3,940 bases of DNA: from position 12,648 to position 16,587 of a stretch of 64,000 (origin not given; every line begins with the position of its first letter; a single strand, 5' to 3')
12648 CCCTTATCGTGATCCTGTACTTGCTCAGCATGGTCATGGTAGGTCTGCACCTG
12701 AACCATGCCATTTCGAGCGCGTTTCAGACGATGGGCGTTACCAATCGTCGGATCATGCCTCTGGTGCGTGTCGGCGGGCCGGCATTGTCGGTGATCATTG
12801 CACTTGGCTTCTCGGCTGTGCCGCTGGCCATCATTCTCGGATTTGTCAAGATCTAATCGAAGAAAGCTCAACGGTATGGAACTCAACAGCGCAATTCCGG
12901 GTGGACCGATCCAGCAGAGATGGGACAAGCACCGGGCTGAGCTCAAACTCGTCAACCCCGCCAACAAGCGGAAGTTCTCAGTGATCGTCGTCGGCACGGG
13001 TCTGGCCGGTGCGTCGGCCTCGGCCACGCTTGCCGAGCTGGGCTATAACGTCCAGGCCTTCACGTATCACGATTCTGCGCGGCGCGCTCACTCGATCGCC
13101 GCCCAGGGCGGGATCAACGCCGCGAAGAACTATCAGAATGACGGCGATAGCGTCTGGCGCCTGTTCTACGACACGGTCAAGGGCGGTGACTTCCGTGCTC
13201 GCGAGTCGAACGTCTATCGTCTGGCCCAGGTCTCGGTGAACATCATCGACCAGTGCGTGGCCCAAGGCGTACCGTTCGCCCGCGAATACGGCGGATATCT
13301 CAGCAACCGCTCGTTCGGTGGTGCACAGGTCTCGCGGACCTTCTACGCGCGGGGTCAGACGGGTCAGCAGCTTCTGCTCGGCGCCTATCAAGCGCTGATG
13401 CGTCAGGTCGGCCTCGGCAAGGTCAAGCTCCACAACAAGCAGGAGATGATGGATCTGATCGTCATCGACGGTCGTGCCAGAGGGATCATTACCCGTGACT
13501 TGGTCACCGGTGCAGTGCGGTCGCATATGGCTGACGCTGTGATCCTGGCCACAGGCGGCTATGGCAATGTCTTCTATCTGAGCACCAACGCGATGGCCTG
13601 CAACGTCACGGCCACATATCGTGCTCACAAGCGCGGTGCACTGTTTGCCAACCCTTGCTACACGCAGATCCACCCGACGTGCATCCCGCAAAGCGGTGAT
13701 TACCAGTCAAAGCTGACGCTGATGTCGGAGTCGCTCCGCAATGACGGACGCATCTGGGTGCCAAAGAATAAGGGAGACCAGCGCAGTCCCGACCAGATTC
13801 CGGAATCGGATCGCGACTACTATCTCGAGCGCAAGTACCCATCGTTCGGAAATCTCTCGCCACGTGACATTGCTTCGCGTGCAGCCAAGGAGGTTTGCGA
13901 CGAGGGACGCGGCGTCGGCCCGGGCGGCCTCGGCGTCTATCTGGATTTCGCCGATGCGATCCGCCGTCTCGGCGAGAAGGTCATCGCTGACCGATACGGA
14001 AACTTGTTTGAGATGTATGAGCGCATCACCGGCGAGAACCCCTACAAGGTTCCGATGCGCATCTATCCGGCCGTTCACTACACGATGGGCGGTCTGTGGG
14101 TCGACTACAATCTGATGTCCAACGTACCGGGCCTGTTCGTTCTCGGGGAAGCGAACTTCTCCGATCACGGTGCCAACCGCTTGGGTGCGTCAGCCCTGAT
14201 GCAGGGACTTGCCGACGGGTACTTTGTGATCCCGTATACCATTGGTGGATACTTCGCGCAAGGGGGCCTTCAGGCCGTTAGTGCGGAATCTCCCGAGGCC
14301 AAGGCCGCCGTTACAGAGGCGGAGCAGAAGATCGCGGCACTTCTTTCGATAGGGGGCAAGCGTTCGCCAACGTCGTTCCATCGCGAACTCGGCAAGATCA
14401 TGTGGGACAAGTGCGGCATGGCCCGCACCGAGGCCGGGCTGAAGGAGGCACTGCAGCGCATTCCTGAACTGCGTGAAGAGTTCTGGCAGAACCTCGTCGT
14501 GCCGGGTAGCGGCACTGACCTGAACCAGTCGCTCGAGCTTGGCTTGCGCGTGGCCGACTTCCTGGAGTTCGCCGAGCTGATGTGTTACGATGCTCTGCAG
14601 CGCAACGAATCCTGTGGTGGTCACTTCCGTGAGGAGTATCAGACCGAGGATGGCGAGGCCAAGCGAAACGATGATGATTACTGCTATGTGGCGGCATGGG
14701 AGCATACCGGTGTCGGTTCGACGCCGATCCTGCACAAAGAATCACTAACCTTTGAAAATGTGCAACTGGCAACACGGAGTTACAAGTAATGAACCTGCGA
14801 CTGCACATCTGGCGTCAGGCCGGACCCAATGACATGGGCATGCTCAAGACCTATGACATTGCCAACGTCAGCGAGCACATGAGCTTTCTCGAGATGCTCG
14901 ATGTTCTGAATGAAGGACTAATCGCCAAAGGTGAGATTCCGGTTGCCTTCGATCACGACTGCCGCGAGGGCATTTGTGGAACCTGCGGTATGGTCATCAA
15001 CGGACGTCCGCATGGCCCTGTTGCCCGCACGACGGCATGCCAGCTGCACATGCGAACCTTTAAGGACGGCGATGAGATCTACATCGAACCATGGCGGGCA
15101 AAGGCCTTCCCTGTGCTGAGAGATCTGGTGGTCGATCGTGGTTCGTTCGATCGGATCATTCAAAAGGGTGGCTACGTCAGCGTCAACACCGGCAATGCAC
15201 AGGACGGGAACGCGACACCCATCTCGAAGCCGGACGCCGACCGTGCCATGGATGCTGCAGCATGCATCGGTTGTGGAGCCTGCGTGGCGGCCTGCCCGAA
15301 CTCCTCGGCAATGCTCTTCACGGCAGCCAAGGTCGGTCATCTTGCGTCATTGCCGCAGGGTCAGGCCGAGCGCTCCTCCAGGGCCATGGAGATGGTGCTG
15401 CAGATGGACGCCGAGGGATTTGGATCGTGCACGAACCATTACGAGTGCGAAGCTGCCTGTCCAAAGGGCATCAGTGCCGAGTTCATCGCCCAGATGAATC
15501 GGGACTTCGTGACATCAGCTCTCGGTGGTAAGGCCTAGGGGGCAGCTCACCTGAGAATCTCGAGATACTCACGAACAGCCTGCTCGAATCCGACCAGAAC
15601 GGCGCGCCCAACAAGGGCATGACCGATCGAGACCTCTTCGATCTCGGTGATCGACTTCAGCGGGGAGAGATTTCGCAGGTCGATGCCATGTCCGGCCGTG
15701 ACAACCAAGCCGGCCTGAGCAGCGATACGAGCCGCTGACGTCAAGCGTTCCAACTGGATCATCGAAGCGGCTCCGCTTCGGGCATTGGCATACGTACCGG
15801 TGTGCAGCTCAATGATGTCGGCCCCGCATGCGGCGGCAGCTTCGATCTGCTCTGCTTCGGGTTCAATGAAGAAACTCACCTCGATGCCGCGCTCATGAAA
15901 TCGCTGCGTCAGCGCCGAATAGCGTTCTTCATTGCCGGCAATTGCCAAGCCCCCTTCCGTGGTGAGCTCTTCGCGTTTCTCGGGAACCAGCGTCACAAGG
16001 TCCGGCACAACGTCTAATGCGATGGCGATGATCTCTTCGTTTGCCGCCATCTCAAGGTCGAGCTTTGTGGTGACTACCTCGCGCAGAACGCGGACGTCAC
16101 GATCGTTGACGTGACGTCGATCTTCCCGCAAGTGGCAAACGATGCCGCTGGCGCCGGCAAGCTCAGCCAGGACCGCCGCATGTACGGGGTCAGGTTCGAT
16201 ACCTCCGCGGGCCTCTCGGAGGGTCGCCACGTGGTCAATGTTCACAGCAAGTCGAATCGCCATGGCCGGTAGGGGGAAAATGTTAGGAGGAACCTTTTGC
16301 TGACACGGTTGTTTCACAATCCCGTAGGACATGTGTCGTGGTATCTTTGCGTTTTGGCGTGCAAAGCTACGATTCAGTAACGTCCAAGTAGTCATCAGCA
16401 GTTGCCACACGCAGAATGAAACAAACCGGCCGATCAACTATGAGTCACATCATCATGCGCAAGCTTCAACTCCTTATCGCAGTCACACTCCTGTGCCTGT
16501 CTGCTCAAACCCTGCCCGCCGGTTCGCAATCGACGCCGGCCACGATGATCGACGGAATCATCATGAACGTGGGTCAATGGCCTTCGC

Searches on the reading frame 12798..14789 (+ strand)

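Call 75: search_protein_families(library=pfam, proteins=[window:12798-14789:+], max_evalue=0.001)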
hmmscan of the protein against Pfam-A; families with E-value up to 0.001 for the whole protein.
window:12798-14789:+ (663 aa): 6 families
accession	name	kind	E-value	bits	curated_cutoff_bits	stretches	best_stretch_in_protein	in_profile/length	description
PF00890.30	FAD_binding_2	-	1e-50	173.6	20.4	1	62-467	2-414/414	FAD binding domain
PF02910.25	Succ_DH_flav_C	-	3.1e-37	127.8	20.8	1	528-662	1-130/130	Fumarate reductase flavoprotein C-term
PF01266.30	DAO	-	5.9e-06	26.5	27.9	1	62-345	2-292/353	FAD dependent oxidoreductase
PF07992.20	Pyr_redox_2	-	0.00013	22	26.1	0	61-259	2-114/291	Pyridine nucleotide-disulphide oxidoreductase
PF01134.28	GIDA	-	0.00025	20.6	22.1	0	62-90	2-30/391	Glucose inhibited division protein A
PF03486.20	HI0933_like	-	0.00031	20.7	50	0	61-112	2-53/244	HI0933-like protein Rossmann domain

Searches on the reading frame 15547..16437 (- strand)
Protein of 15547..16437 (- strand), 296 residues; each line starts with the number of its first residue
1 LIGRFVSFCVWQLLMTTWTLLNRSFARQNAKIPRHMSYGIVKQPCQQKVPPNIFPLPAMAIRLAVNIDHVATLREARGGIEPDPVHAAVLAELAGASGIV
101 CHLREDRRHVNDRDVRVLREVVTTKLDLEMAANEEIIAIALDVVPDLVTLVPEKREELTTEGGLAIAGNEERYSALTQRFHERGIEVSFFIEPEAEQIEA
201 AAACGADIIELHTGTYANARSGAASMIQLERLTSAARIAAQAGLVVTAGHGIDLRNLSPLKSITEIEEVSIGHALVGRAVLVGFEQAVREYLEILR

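Call 75: search_protein_families(library=pfam, proteins=[window:15547-16437:-], max_evalue=0.001)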
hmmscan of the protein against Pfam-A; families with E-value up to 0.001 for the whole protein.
window:15547-16437:- (296 aa): 1 family
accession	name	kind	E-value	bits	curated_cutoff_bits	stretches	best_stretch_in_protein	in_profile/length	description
PF03740.19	PdxJ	-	3.9e-94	314.6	24.5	1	62-294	1-233/234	Pyridoxal phosphate biosynthesis protein PdxJ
